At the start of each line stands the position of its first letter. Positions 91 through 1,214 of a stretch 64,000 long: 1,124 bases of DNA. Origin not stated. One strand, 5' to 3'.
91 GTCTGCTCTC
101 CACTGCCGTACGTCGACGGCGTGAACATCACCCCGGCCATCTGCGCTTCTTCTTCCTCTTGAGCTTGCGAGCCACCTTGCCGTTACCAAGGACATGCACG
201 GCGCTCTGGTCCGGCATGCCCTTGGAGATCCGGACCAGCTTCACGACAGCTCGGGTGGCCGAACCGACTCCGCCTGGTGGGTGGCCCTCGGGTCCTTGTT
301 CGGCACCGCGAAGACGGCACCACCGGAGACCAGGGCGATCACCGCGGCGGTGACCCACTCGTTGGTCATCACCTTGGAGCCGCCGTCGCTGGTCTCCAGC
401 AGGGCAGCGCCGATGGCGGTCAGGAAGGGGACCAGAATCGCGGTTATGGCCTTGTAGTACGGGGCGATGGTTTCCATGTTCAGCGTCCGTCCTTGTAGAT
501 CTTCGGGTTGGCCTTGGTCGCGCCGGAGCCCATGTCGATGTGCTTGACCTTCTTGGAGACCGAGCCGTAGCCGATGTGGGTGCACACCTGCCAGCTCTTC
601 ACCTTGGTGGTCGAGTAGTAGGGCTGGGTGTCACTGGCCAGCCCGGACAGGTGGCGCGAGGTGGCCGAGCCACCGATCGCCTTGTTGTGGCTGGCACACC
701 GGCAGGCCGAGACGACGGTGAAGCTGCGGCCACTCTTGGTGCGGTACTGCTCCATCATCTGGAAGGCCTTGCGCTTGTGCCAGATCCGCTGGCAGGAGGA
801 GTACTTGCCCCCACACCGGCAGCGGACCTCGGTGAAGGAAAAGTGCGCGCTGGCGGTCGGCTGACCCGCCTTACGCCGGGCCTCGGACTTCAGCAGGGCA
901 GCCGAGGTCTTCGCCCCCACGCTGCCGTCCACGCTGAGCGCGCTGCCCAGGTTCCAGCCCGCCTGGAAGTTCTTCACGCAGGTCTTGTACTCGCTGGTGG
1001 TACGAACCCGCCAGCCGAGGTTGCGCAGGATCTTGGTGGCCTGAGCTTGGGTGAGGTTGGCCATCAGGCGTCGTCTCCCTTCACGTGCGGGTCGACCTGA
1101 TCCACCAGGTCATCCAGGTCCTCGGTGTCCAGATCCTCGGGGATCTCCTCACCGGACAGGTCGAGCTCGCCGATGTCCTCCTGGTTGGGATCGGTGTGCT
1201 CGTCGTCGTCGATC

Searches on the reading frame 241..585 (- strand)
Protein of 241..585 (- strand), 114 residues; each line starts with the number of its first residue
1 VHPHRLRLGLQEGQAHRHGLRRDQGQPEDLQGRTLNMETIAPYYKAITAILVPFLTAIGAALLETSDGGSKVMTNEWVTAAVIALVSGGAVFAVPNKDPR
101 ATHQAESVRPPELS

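Call 4: search_protein_families(library=pfam, proteins=[window:241-585:-], max_evalue=0.01)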
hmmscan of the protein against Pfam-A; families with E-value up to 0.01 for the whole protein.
window:241-585:- (114 aa): 0 families

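Call 5: search_protein_families(library=phrogs, proteins=[window:241-585:-], max_evalue=0.01)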
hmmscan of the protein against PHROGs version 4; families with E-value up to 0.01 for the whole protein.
window:241-585:- (114 aa): 0 families

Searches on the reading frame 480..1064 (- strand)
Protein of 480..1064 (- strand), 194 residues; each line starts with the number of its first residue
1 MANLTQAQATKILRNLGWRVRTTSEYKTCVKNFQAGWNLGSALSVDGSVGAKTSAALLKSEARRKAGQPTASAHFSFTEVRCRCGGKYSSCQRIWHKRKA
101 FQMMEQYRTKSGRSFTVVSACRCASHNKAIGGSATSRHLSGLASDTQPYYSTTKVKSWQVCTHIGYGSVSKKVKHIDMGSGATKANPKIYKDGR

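Call 4: search_protein_families(library=pfam, proteins=[window:480-1064:-], max_evalue=0.01)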
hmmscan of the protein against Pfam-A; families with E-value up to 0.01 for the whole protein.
window:480-1064:- (194 aa): 1 family
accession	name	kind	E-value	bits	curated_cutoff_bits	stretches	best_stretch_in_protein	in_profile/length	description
PF08291.16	Peptidase_M15_3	-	5.6e-14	52.6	23.2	1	73-176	1-107/108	Peptidase M15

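Call 5: search_protein_families(library=phrogs, proteins=[window:480-1064:-], max_evalue=0.01)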
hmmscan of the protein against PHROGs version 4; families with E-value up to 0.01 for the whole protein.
window:480-1064:- (194 aa): 3 families
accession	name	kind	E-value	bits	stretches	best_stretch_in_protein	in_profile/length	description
phrog_894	-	lysis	1.1e-17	65.1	1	43-155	20-129/389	endolysin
phrog_17373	-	other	3e-08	34.6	1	74-179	21-123/224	peptidase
phrog_2649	-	lysis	0.00017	22.5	0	27-65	209-243/261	endolysin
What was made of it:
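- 480..1064 (-): Endolysin, Peptidase_M15_3 (194 aa). PF08291 at E 5.6e-14 and 52.6 bits (cut-off 23.2) (call 4). phrog_894 endolysin at E 1e-17 (call 5).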

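Call 13: find_encoding_contigs(protein=window:480-1064:-, flank=10000, max_places=4)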
Protein window:480-1064:- (194 aa): 14 contigs read that carry it; 4 places shown.
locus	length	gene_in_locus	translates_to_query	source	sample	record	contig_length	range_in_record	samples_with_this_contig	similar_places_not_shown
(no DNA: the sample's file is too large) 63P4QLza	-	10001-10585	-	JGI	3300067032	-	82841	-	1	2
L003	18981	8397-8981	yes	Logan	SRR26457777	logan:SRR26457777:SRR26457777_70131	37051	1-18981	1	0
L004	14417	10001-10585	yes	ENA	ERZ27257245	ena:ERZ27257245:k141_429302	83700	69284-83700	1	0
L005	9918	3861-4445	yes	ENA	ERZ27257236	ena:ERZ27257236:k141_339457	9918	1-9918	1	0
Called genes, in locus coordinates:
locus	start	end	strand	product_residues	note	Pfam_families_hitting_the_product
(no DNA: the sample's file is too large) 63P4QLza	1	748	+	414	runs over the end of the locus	-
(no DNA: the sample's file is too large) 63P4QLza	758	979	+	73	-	-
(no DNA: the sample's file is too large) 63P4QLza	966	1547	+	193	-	PF04513:Baculo_PEP_C (faint)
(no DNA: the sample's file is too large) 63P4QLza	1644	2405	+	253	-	-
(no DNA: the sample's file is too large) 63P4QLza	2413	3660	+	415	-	-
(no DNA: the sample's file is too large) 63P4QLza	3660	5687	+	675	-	-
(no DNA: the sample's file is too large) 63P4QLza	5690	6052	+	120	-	-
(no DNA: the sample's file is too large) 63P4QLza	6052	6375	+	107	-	-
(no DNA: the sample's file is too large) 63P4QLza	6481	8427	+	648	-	PF21919:P23-45_portal_barrel (weak), PF06074:Portal_Mu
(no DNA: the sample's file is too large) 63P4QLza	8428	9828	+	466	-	-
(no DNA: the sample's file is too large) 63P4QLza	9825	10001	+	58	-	-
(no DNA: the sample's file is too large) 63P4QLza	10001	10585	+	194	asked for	PF08291:Peptidase_M15_3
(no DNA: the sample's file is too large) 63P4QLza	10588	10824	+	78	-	-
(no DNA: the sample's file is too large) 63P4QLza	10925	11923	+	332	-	-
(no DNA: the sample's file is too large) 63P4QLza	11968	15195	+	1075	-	-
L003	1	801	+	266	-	?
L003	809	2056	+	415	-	-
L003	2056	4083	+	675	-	-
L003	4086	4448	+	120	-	-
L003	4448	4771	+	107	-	-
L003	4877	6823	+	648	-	PF21919:P23-45_portal_barrel (weak), PF06074:Portal_Mu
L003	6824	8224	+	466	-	-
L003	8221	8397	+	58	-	-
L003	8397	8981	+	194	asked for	PF08291:Peptidase_M15_3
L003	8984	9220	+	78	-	-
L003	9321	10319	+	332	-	-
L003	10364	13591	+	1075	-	-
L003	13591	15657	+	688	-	-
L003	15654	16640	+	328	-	PF14550:Peptidase_S78_2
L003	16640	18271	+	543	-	-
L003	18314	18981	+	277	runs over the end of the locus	-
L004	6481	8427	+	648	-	PF21919:P23-45_portal_barrel (weak), PF06074:Portal_Mu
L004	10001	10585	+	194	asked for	PF08291:Peptidase_M15_3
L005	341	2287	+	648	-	PF21919:P23-45_portal_barrel (weak), PF06074:Portal_Mu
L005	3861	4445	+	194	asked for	PF08291:Peptidase_M15_3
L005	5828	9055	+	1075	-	-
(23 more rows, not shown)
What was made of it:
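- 1064..1240 (-): 58-aa highly acidic ORF between KG466 and the endolysin. Called as a gene in all four assemblies (call 13).
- The same gene order occurs in JGI, Logan and two ENA assemblies (call 13).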

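Call 16: search_protein_families(library=phrogs, proteins=[L003:9321-10319:+, L003:10364-13591:+, L003:13591-15657:+, L003:15654-16640:+, L003:16640-18271:+, L003:18314-18981:+, L003:8221-8397:+, L003:8984-9220:+], max_evalue=0.001)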
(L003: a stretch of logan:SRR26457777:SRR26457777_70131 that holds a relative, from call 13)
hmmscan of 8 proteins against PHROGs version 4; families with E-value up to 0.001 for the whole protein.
L003:9321-10319:+ (332 aa): 8 families
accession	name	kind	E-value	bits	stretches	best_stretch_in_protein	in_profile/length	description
phrog_1798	-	unknown function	1.5e-13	51.9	1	199-305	178-279/305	-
phrog_3971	-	unknown function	1.8e-09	38.1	1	214-311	196-292/331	-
phrog_5207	-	unknown function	3.4e-09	36.7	1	214-285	575-643/689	-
phrog_3285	-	tail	4.7e-07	30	1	213-310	380-460/491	minor tail protein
phrog_3639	-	tail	8.3e-07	29.5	1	194-310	325-450/474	minor tail protein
phrog_29998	-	unknown function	3.1e-06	27.8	1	219-286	127-189/233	-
phrog_13022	-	unknown function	0.00013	21.1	1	224-284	828-886/933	-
phrog_14029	-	unknown function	0.00028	19.8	1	228-328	1014-1111/1115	-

L003:10364-13591:+ (1075 aa): 0 families

L003:13591-15657:+ (688 aa): 9 families
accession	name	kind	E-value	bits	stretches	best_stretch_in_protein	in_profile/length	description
phrog_3517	-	head and packaging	8.1e-11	42.8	1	207-311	229-340/371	head morphogenesis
phrog_2662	-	head and packaging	2.1e-07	30.9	1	117-306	544-715/717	portal protein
phrog_115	-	head and packaging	2.6e-07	31.2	1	249-303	271-321/665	minor head protein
phrog_595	-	head and packaging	1.3e-06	29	1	249-319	251-319/513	head maturation protease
phrog_4728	-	head and packaging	4.4e-06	26.7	1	246-317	252-321/591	head morphogenesis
phrog_24918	-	head and packaging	1.1e-05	26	1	249-295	187-237/250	head morphogenesis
phrog_2468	-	head and packaging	1.4e-05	25.7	1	208-296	180-269/303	head morphogenesis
phrog_16493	-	head and packaging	1.5e-05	24.9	1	158-295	143-280/535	head maturation protease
phrog_6577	-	unknown function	8.5e-05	22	1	248-307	180-237/1066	-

L003:15654-16640:+ (328 aa): 8 families
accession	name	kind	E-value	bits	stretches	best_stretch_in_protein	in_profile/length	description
phrog_1530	-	other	5.7e-22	79.5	1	143-327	190-355/379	DNA methyltransferase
phrog_3017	-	head and packaging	3e-11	44.2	1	224-326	62-157/402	head maturation protease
phrog_24921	-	unknown function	4.8e-08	33.5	1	231-319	78-168/349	-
phrog_34096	-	head and packaging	1.4e-07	31.7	1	156-319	82-233/412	head maturation protease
phrog_15223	-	other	3.4e-07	31.4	1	213-318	17-111/199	protease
phrog_33677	-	head and packaging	9.5e-07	29.2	1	203-326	150-269/564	head maturation protease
phrog_19260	-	unknown function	0.00047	20.7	0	224-327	59-156/253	-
phrog_13242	-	unknown function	0.00083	19.4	0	224-323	331-425/450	-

L003:16640-18271:+ (543 aa): 0 families

L003:18314-18981:+ (222 aa): 4 families
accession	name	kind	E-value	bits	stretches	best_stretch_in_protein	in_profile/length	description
phrog_3270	-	head and packaging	5.5e-05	23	1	3-205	100-285/603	head maturation protease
phrog_17741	-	unknown function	8.2e-05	23.1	0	8-38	5-35/397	-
phrog_80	-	head and packaging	0.00013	22.3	0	4-40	350-386/607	head maturation protease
phrog_3017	-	head and packaging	0.00029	21.2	0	5-39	2-33/402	head maturation protease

L003:8221-8397:+ (58 aa): 0 families

L003:8984-9220:+ (78 aa): 0 families
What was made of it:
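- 1064..1240 (-): No family hit (call 16).
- On Holin-endolysin lysis cassette: No Pfam or PHROG hit (calls 4, 5, 16).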

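Call 22: find_related_loci(query=L003:16640-18271:+, collection=viral_contigs, flank=10000)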
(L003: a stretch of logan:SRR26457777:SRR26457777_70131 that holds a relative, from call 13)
Query L003:16640-18271:+ (543 aa) in viral_contigs; peptide patterns used: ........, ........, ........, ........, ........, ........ (x = any residue, [..] = any of these).
63 stretches matched a pattern; 10 encode a relative of the query (tblastn E <= 1e-3); 10 distinct loci.
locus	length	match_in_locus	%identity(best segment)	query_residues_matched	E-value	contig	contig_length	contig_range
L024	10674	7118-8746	100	1-543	0e+0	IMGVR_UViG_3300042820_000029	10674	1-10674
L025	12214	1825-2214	44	1-113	1e-16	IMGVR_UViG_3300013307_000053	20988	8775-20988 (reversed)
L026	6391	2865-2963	85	1-33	3e-14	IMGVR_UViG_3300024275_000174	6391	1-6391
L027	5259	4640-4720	85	1-27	6e-12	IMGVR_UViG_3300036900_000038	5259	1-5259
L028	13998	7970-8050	81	1-27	2e-11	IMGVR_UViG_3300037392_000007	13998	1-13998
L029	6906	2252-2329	81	1-26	8e-11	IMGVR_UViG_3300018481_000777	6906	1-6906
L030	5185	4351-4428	81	1-26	2e-9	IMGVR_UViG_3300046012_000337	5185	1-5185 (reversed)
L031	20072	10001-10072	79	1-24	9e-9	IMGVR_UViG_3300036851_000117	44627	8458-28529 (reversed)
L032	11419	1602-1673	79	1-24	2e-8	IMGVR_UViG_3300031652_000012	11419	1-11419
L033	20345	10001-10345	33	1-108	1e-5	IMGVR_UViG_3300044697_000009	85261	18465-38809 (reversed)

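Call 27: search_protein_families(library=pfam, proteins=[L003:9321-10319:+, L003:10364-13591:+, L003:13591-15657:+, L003:16640-18271:+, L024:8792-9625:+, L024:9641-10051:+, L024:10067-10672:+], max_evalue=0.01)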
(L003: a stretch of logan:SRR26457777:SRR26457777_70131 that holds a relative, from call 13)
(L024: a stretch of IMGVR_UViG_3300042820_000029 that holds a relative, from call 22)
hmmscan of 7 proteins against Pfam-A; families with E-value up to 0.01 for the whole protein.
L003:9321-10319:+ (332 aa): 0 families

L003:10364-13591:+ (1075 aa): 0 families

L003:13591-15657:+ (688 aa): 1 family
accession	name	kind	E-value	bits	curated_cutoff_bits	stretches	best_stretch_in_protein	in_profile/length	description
PF04233.19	Phage_Mu_F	-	9e-05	23.6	29.6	1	248-297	67-112/112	Phage Mu protein F like protein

L003:16640-18271:+ (543 aa): 0 families

L024:8792-9625:+ (277 aa): 0 families

L024:9641-10051:+ (136 aa): 1 family
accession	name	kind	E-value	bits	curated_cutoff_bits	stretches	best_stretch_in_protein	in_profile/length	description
PF09956.15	Phage_cement_2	-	5.9e-08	33.5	24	1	54-129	22-99/103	Phage cement protein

L024:10067-10672:+ (202 aa): 0 families
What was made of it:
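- Tried and rejected: Pfam and PHROG also gave nothing (calls 4, 5, 16, 27).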

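Call 47: search_dna_similar(query=L003:10364-13591:+, collection=phages, mode=protein, max_rows=15, max_evalue=0.001)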
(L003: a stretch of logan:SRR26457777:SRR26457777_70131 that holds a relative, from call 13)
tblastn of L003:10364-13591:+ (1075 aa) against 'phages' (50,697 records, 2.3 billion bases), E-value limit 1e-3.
No match.

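Call 64: search_protein_families(library=phrogs, proteins=[L024:8792-9625:+, L024:9641-10051:+, L024:10067-10672:+, L025:3966-4964:+], max_evalue=0.001)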
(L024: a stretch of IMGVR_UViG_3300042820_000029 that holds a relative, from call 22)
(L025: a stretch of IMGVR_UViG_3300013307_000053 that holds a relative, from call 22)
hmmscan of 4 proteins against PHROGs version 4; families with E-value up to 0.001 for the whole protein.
L024:8792-9625:+ (277 aa): 4 families
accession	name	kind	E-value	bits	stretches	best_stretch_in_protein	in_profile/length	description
phrog_17741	-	unknown function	7.4e-11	43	1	113-274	231-395/397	-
phrog_3270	-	head and packaging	6.3e-05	22.8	1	3-205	100-285/603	head maturation protease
phrog_80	-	head and packaging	0.00032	21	0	4-40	350-386/607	head maturation protease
phrog_3017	-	head and packaging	0.0005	20.4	0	5-36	2-32/402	head maturation protease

L024:9641-10051:+ (136 aa): 1 family
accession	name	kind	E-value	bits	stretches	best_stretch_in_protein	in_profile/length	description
phrog_673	-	head and packaging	4.2e-18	67.2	1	38-133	32-128/260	head scaffolding protein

L024:10067-10672:+ (202 aa): 2 families
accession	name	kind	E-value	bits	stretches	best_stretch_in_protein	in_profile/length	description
phrog_1005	-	head and packaging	1.8e-54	186.2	1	2-202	3-196/315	major head protein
phrog_29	-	head and packaging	3.8e-05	24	1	154-201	190-237/439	major head protein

L025:3966-4964:+ (332 aa): 2 families
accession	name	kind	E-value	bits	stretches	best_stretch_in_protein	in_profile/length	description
phrog_1005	-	head and packaging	3.5e-88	296.9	1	2-332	3-315/315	major head protein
phrog_29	-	head and packaging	1.2e-07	32.3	1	151-235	187-264/439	major head protein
